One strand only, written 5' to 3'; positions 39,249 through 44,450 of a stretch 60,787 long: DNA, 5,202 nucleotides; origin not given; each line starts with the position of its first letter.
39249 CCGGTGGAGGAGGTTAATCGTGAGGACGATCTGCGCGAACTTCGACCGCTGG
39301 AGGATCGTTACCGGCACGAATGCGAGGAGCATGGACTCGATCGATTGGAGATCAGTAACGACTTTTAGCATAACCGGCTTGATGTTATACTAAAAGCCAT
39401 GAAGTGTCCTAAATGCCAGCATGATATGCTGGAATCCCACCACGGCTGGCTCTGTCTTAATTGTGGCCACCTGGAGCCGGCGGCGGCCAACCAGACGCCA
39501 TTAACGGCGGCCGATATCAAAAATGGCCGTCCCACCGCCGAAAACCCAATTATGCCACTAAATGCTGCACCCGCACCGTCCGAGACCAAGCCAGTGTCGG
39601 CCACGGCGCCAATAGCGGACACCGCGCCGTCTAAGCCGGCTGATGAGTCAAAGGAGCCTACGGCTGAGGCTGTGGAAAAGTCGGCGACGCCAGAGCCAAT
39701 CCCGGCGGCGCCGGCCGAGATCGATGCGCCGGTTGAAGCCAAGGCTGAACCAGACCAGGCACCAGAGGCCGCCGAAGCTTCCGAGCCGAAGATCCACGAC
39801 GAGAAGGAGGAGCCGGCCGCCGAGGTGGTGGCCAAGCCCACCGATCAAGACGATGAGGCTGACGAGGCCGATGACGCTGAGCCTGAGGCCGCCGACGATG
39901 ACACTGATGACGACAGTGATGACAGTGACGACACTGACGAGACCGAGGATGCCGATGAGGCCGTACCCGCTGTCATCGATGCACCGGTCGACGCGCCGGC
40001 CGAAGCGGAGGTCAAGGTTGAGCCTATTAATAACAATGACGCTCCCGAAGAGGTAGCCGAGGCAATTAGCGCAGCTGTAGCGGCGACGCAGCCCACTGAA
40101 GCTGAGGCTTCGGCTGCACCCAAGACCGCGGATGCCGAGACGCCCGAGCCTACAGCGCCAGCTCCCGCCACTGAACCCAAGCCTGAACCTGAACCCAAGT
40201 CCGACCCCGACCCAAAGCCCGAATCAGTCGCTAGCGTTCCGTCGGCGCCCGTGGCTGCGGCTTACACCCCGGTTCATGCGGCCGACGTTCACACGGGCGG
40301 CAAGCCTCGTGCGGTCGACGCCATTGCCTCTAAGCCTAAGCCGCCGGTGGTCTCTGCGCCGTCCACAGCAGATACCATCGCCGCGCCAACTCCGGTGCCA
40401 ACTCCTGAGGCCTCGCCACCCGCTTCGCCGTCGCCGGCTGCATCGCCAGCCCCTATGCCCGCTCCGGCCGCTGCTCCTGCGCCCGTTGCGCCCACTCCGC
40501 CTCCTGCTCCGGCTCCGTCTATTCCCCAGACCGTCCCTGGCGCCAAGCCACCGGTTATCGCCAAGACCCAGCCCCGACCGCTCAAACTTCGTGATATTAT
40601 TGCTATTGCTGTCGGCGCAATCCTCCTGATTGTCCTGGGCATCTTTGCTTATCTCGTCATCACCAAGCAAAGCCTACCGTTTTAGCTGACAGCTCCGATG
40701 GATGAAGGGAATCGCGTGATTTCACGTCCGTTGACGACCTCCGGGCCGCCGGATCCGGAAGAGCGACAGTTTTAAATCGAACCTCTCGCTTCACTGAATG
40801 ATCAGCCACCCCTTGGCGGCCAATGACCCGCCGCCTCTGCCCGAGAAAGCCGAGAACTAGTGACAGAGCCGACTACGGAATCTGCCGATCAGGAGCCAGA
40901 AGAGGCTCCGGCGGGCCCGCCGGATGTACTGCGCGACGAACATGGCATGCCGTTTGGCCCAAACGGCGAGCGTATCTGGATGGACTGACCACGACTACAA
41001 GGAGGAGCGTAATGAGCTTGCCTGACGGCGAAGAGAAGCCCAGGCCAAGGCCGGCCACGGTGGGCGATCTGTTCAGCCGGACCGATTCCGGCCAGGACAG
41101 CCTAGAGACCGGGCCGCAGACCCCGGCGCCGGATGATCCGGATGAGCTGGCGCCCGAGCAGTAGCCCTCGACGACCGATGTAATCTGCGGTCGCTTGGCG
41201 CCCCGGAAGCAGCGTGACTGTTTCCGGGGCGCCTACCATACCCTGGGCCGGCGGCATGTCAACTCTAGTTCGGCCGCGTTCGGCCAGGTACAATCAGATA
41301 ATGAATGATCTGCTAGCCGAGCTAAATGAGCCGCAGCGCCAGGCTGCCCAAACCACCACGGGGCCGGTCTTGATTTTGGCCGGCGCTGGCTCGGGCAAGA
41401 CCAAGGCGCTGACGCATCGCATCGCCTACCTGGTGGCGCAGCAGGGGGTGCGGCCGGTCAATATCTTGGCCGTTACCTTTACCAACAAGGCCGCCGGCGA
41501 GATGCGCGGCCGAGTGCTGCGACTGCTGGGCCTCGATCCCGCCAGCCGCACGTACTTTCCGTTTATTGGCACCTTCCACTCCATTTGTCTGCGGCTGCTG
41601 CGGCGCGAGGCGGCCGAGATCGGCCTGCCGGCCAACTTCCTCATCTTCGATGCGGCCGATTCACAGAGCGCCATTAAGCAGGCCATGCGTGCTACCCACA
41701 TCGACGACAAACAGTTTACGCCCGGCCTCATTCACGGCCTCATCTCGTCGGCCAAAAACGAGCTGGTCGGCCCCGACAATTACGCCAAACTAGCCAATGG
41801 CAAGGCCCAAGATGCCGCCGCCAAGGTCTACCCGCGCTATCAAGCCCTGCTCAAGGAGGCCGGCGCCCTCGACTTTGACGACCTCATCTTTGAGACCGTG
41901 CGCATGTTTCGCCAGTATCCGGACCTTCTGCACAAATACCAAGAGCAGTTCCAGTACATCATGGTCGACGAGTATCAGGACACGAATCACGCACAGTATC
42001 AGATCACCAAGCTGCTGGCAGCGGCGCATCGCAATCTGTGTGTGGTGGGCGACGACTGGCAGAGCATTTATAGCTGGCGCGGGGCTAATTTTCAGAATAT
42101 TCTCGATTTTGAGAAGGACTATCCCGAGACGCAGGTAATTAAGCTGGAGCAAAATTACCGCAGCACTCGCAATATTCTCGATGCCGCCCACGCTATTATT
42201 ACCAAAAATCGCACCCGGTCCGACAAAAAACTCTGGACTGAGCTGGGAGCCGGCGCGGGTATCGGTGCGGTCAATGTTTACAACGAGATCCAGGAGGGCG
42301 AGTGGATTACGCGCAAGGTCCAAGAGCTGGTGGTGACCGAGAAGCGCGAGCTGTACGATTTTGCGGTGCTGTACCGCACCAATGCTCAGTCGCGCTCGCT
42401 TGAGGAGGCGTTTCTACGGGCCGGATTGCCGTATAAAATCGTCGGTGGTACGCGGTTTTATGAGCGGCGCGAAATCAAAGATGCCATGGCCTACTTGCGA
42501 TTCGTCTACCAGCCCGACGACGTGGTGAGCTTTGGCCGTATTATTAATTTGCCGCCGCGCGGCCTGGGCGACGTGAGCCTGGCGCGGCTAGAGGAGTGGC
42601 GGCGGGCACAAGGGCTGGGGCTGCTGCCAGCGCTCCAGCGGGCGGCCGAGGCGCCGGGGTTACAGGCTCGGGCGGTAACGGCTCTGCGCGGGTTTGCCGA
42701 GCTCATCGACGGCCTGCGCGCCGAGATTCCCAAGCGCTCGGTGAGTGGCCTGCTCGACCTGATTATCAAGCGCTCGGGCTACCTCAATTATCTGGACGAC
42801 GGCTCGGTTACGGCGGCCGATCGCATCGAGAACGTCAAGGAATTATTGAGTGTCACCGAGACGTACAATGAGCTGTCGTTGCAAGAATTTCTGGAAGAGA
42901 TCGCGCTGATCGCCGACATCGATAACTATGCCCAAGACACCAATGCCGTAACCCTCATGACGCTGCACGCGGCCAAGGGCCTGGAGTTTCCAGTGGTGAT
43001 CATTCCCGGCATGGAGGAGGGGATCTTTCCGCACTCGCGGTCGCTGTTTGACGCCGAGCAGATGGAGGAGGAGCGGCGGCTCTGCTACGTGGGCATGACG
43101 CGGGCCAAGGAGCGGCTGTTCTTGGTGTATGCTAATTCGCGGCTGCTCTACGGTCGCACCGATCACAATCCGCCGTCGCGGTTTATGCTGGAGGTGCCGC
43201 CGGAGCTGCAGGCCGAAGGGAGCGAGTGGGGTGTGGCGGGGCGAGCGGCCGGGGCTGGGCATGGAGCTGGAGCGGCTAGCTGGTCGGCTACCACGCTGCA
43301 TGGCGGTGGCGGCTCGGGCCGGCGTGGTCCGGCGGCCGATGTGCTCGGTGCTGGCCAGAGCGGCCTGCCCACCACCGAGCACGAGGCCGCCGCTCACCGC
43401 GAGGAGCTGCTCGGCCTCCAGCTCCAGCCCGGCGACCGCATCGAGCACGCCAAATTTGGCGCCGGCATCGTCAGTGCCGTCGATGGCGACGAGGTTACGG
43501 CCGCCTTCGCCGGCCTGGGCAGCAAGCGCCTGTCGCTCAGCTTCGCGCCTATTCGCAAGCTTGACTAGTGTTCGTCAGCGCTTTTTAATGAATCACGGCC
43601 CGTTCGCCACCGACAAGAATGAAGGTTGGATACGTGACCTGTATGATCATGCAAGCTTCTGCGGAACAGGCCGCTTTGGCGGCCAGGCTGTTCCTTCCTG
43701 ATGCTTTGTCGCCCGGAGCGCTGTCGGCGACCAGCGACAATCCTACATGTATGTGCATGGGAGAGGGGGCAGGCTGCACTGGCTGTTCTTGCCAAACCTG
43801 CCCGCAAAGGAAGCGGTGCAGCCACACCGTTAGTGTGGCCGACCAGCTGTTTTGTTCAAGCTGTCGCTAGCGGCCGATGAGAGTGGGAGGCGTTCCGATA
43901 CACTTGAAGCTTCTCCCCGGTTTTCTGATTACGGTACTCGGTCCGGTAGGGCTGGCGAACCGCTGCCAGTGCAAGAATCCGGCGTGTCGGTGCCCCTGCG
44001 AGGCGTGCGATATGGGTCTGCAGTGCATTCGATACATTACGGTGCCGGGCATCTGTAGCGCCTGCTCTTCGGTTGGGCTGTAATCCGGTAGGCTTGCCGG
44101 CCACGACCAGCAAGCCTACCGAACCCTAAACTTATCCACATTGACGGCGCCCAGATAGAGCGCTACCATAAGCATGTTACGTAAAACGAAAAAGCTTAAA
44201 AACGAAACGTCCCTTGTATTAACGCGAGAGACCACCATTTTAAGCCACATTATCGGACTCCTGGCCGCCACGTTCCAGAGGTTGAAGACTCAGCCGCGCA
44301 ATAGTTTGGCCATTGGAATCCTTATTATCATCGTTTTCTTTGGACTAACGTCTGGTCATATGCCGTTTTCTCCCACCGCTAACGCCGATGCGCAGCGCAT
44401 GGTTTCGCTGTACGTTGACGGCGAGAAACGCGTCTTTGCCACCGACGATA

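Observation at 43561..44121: Self-contained unit encoding two tandem paralogous nine-cysteine small proteins between pcrA and the RpfB-like gene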

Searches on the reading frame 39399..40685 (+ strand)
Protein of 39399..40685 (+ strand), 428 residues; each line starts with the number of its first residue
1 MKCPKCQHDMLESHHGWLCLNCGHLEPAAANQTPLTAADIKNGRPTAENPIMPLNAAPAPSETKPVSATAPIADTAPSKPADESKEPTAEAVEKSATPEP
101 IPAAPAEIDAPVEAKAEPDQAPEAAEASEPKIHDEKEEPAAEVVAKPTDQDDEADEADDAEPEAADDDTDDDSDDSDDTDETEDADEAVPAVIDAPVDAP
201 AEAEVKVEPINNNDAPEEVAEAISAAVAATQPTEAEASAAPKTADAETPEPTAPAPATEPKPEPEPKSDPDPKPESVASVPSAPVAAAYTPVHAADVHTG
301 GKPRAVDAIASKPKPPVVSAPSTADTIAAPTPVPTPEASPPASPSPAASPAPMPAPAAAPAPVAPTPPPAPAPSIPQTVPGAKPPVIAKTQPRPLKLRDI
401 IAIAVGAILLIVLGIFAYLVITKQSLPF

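Call 4: search_protein_families(library=pfam, proteins=[window:39399-40685:+], max_evalue=1)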
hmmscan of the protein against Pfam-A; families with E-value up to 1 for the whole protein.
window:39399-40685:+ (428 aa): 1 family
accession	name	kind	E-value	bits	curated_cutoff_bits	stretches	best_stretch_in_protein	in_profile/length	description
PF21349.2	RUBY_RBDX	-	0.16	11.9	26.5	0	17-25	1-9/30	Rubrerythrin, rubredoxin-like domain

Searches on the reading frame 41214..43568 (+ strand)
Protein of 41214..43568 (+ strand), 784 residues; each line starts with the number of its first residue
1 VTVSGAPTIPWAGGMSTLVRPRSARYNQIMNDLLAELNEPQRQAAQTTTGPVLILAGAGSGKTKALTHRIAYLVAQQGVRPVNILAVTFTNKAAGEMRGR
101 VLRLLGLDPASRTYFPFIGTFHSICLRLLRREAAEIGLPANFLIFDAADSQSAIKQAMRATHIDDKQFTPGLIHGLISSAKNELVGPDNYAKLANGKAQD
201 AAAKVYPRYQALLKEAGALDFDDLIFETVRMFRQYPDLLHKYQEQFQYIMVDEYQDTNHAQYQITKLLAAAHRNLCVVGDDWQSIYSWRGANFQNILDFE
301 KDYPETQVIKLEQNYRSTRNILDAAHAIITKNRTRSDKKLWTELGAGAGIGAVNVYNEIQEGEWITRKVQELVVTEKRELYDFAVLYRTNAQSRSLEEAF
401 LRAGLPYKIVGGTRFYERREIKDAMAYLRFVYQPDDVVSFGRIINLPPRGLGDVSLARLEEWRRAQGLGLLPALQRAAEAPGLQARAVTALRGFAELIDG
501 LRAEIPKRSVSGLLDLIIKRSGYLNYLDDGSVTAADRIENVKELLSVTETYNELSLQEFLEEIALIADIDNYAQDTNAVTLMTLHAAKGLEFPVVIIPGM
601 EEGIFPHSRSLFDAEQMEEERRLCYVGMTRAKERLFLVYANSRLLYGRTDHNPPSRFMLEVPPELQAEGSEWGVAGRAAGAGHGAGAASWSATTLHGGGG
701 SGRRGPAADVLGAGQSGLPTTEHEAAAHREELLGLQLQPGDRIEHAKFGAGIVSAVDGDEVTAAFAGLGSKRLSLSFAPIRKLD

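Call 4: search_protein_families(library=pfam, proteins=[window:41214-43568:+], max_evalue=1)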
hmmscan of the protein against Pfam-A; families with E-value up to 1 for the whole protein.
window:41214-43568:+ (784 aa): 11 families
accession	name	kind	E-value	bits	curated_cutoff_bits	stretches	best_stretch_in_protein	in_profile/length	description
PF00580.27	UvrD-helicase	-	6e-91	305.3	23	1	37-304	1-271/271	UvrD/REP helicase N-terminal domain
PF13361.12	UvrD_C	-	5.1e-73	246.9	25.6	2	309-467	1-158/350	UvrD-like helicase C-terminal domain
PF13245.12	AAA_19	-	2.7e-20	73.3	25.1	1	41-287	1-132/134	AAA domain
PF13538.12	UvrD_C_2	-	6e-11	42.5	27.4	1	579-638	2-52/52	UvrD-like helicase C-terminal domain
PF01443.25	Viral_helicase1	-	7.7e-08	32.9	21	2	558-637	158-226/228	Viral superfamily 1 RNA helicase core domain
PF21196.3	PcrA_UvrD_tudor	-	2.2e-07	31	23.9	1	740-782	2-48/48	PcrA/UvrD tudor domain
PF13604.12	AAA_30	-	2.4e-07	31.1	27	2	37-98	2-63/191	AAA domain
PF13086.12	AAA_11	-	0.0047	17.2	27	1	37-103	2-74/257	AAA domain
PF13401.12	AAA_22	-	0.011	16.5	27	1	48-150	4-95/130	AAA domain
PF25199.1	nSTAND_NTPase5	-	0.017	15.4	34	1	28-78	23-70/145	Novel STAND NTPase 5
PF13087.12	AAA_12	-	0.025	14.6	27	1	570-638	130-191/195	AAA domain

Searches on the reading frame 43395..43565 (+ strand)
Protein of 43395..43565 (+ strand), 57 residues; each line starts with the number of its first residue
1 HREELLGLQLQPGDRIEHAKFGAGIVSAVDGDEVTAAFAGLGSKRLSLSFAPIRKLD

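Call 34: find_related_loci(query=window:43395-43565:+, collection=metagenome_contigs, flank=3000)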
Query seq(57 aa) (57 aa) in metagenome_contigs; peptide patterns used: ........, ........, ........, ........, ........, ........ (x = any residue, [..] = any of these).
600 stretches matched a pattern (row limit reached: there are more); 3 encode a relative of the query (tblastn E <= 1e-3); 3 distinct loci.
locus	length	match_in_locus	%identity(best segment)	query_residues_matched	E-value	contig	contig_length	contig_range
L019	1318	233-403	77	1-57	4e-27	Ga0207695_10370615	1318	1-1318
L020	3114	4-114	70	20-56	1e-13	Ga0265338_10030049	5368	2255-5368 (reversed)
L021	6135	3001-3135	38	13-53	7e-7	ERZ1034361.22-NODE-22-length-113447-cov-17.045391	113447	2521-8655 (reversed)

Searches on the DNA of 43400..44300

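Call 3: search_rna_families(source=window, start=43400, end=44300, threshold=evalue, max_evalue=10, show_alignments=2)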
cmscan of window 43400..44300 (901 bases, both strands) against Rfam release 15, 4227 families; matches with E-value up to 10: 3.
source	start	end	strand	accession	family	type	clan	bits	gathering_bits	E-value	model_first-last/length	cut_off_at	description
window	44083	44125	-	RF04246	MIR169_8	Gene; miRNA;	CL00098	17.3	107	3.3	1-137/137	no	MIR169_8 microRNA precursor family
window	43665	43734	+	RF03038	nhaA-II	Cis-reg;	-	16.9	70.4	8.1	1-84/84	no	nhaA-II RNA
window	44039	44132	-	RF02226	sX7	Gene; sRNA;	-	15.4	55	3.3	1-95/95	no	Xanthomonas sRNA sX7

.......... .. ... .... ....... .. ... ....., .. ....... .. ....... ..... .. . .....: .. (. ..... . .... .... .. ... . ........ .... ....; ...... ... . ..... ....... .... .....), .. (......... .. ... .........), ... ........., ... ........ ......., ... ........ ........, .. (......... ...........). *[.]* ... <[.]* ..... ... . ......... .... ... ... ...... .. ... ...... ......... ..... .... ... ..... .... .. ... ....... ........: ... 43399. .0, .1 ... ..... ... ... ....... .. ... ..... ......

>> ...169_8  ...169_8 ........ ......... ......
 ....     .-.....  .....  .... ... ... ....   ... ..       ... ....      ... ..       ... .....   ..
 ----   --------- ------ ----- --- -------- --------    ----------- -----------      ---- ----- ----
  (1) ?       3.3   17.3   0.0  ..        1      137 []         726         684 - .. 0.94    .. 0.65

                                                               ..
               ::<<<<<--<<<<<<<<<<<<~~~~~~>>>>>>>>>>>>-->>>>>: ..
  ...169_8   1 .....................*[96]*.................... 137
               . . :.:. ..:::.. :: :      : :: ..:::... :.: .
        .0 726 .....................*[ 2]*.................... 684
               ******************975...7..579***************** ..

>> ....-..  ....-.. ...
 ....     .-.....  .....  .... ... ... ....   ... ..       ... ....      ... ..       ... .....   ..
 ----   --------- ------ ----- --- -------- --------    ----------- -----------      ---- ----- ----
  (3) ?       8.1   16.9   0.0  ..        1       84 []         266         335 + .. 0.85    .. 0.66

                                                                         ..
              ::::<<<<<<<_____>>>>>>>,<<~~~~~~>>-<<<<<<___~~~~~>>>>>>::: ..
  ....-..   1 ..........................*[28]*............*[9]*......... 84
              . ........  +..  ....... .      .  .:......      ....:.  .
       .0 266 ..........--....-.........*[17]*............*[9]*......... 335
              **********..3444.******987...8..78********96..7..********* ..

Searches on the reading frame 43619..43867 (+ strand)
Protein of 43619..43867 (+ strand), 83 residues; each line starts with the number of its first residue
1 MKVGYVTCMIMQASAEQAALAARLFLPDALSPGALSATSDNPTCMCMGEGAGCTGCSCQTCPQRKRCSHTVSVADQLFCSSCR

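Call 4: search_protein_families(library=pfam, proteins=[window:43619-43867:+], max_evalue=1)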
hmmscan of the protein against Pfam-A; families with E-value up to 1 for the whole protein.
seq(83 aa): 0 families

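Call 6: find_homologous_proteins(query=window:43619-43867:+, max_evalue=10)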
Query seq(83 aa): no candidate shares three 5-residue words with the query. No homologue found.

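Call 39: search_protein_families(library=ncbifam, proteins=[window:43619-43867:+], max_evalue=10)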
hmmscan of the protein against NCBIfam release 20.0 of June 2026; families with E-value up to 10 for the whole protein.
seq(83 aa): 0 families

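Call 56: list_cluster_members(proteins=[window:43619-43867:+, window:43877-44080:+, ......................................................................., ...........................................])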
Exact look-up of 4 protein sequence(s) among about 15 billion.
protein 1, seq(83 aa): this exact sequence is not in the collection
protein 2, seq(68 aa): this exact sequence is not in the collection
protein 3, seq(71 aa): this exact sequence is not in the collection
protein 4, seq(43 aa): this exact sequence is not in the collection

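Call 60: search_protein_families(library=phrogs, proteins=[window:43619-43867:+], max_evalue=1)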
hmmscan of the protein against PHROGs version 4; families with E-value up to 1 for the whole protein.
seq(83 aa): 1 family
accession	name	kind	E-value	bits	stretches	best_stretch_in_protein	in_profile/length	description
phrog_14146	-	unknown function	0.14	13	1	38-67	15-42/56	-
